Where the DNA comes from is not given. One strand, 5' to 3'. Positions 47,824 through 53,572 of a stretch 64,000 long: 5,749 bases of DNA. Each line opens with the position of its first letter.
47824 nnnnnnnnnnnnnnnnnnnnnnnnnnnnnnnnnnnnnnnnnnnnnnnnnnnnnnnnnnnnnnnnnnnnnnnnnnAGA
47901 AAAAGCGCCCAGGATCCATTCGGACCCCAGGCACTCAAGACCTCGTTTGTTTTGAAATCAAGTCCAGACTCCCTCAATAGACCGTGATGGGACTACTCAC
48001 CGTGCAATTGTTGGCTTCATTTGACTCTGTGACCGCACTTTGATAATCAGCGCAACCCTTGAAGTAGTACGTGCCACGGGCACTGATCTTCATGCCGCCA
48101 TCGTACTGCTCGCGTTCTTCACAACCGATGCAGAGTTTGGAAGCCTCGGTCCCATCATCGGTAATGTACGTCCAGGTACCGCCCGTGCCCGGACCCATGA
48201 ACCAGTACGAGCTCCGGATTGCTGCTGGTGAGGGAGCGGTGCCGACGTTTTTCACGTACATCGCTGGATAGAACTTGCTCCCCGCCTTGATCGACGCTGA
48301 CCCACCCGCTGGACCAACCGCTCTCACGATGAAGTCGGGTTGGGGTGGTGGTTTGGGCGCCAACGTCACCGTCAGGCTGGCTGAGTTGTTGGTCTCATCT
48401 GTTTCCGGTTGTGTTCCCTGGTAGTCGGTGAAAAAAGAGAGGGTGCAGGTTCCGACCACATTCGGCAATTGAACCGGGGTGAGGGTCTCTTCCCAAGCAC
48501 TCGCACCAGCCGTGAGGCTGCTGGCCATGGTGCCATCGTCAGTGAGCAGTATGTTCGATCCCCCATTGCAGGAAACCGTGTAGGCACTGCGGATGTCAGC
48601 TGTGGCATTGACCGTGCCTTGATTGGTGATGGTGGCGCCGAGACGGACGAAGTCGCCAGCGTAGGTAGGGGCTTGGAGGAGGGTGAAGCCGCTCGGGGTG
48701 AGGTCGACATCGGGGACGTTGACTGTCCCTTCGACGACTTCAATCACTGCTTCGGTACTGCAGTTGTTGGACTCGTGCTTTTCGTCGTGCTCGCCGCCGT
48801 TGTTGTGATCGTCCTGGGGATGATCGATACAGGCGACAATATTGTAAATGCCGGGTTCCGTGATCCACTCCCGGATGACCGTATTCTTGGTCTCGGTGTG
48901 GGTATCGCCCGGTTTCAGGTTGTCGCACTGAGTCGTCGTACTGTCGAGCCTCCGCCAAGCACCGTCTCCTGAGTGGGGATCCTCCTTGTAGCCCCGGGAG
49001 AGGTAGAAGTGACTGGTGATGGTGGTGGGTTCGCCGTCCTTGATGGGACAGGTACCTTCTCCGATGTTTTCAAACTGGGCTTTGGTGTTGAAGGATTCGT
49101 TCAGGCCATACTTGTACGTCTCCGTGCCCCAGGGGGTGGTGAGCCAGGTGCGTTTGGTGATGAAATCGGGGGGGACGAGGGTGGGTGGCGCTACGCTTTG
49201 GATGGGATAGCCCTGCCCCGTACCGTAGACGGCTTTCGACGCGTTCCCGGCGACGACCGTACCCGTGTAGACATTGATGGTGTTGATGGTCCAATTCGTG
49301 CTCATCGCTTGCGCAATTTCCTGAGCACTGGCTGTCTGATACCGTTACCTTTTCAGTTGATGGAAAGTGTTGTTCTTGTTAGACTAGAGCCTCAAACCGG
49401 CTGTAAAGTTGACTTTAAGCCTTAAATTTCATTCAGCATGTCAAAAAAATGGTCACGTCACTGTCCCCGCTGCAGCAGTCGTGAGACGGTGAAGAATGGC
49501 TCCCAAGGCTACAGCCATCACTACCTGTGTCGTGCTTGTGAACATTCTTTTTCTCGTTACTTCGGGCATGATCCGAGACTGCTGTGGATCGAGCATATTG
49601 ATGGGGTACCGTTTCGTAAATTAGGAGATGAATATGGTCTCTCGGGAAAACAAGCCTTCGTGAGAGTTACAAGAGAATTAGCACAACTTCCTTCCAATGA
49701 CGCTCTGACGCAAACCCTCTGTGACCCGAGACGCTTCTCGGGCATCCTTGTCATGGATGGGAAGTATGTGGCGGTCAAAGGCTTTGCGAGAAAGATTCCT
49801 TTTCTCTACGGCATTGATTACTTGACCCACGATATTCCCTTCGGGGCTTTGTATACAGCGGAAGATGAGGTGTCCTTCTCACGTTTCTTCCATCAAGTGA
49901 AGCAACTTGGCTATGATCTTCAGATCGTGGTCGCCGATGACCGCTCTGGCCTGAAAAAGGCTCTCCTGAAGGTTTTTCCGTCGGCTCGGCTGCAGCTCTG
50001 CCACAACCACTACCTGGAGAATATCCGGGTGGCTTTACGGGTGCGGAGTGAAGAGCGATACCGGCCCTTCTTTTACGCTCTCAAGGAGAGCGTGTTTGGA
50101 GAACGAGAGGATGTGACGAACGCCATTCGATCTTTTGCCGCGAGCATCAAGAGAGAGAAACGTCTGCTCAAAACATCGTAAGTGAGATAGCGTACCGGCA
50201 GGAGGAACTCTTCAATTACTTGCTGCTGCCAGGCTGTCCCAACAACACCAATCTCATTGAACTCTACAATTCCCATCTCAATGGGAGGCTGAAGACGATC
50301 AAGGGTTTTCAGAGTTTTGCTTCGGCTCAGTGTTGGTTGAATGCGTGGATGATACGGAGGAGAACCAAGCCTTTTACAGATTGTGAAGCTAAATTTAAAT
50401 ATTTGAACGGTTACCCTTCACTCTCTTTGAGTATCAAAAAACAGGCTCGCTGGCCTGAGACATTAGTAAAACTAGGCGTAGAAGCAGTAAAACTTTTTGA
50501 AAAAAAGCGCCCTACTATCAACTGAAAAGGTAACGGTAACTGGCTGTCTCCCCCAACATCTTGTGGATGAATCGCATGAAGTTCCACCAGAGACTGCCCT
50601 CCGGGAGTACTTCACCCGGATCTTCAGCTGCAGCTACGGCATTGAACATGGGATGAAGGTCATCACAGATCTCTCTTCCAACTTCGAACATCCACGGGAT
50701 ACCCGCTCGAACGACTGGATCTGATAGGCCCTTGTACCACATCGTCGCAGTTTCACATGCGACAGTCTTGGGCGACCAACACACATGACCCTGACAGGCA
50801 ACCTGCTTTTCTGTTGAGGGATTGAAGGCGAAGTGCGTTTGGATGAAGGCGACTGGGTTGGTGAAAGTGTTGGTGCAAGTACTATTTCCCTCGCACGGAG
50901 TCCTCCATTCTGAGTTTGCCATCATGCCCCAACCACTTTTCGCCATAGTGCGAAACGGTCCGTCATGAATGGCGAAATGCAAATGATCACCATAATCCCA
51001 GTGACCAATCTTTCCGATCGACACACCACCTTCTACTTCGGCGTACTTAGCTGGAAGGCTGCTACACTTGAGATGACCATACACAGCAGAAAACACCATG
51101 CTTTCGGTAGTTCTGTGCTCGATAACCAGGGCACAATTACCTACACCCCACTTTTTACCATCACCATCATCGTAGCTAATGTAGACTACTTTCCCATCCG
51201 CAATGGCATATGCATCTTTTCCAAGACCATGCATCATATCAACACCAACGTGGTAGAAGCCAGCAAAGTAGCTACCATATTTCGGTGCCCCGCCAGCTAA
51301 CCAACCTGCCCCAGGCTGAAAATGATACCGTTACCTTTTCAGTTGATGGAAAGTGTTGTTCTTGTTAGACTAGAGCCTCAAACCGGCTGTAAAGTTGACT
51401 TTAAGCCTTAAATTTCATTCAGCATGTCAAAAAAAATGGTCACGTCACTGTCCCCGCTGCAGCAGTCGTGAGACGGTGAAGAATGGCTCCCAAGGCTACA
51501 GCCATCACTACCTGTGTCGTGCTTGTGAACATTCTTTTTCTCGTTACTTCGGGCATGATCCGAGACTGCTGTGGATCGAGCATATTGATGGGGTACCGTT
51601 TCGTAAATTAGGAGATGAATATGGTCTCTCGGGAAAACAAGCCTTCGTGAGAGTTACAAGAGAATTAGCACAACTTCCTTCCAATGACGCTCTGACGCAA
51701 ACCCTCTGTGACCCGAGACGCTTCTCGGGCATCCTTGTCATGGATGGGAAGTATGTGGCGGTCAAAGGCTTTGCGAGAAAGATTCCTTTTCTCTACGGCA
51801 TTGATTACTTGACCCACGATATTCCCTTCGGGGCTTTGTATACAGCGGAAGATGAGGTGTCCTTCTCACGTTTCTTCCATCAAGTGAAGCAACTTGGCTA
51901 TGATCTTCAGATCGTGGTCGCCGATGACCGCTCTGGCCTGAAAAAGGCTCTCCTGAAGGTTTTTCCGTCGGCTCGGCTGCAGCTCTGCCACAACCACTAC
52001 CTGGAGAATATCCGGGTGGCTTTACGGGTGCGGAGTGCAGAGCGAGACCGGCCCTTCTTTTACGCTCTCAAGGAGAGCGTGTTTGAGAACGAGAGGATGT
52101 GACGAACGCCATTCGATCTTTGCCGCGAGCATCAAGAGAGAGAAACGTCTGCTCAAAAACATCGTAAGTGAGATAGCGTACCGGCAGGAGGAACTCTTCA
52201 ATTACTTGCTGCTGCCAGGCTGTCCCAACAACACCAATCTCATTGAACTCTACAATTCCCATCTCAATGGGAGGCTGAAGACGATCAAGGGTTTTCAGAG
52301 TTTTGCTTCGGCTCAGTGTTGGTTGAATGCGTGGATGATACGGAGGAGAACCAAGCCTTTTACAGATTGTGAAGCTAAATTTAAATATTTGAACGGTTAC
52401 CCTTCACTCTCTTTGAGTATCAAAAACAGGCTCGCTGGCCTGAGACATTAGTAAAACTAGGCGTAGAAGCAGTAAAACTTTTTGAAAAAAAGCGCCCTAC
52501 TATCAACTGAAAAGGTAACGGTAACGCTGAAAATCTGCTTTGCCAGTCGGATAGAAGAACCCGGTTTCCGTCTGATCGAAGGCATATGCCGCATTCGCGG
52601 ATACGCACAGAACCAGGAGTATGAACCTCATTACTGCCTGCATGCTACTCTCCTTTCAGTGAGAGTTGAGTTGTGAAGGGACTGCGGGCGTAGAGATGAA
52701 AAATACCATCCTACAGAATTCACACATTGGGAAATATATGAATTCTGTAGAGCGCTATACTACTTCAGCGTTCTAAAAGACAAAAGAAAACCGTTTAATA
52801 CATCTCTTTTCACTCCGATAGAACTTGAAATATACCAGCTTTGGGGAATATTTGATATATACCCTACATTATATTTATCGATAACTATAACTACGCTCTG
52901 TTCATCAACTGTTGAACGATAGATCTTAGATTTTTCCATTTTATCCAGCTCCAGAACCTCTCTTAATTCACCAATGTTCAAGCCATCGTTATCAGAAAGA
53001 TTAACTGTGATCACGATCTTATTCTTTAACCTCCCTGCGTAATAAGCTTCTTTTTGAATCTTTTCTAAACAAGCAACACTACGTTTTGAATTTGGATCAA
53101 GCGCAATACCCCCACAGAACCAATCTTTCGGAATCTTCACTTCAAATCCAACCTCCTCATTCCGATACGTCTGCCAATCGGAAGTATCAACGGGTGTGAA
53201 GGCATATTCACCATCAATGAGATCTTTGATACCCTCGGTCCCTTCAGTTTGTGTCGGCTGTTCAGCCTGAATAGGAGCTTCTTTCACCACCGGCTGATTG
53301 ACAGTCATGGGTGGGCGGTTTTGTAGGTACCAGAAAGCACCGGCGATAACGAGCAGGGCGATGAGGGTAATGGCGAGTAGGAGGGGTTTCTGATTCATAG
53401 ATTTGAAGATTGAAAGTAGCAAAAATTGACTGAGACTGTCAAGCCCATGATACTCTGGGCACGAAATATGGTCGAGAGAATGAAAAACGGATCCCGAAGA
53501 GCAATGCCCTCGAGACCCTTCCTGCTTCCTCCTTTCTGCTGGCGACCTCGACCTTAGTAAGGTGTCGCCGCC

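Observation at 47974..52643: A ~748-aa secreted M23-peptidase fusion gene inactivated by two independent IS1-like insertions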

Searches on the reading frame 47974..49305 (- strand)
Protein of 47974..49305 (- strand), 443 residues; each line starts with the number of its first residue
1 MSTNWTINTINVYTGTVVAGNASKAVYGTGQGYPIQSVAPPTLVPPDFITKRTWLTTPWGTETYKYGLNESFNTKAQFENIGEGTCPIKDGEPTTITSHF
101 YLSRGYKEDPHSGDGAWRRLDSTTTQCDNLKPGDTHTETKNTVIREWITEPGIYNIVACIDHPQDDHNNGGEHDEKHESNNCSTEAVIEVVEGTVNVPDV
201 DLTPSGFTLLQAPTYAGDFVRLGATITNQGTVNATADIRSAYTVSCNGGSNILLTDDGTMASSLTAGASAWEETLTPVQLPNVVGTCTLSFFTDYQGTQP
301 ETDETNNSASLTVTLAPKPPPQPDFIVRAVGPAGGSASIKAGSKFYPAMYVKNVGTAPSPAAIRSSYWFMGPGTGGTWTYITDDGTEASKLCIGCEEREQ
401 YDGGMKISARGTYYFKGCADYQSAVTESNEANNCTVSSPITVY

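Call 11: find_encoding_contigs(protein=window:47974-49305:-, flank=10000, max_places=6)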
Protein window:47974-49305:- (443 aa): no gene with exactly this product is on record in the collection.

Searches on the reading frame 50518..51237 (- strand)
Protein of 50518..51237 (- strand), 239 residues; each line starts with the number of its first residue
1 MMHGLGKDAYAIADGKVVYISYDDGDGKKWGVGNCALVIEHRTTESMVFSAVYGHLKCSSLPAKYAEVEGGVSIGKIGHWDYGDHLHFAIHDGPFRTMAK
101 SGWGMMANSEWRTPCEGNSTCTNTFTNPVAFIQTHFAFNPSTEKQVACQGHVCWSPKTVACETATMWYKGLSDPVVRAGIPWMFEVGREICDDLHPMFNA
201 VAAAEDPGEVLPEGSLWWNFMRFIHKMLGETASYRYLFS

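Call 54: find_encoding_contigs(protein=window:50518-51237:-, flank=5000, max_places=4)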
Protein window:50518-51237:- (239 aa): no gene with exactly this product is on record in the collection.
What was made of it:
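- Tried and rejected: The 443-aa and 239-aa fragment ORFs are not on record (calls 11, 54).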

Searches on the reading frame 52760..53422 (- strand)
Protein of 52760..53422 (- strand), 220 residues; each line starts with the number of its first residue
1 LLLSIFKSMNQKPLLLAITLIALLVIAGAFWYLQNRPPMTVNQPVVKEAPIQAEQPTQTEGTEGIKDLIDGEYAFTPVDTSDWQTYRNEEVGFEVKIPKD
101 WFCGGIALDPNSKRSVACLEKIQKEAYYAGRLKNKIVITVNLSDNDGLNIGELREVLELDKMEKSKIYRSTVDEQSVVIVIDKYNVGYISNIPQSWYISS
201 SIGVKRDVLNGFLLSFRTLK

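Call 25: search_protein_families(library=pfam, max_evalue=0.001, proteins=[window:52760-53422:-])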
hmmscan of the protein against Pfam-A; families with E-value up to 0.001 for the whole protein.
window:52760-53422:- (220 aa): 0 families
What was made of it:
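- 52760..53422 (-): Intact 220-aa membrane-anchored ORF directly upstream. It is a conserved partner of this hydrolase family in relatives. There is no Pfam hit (call 25).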
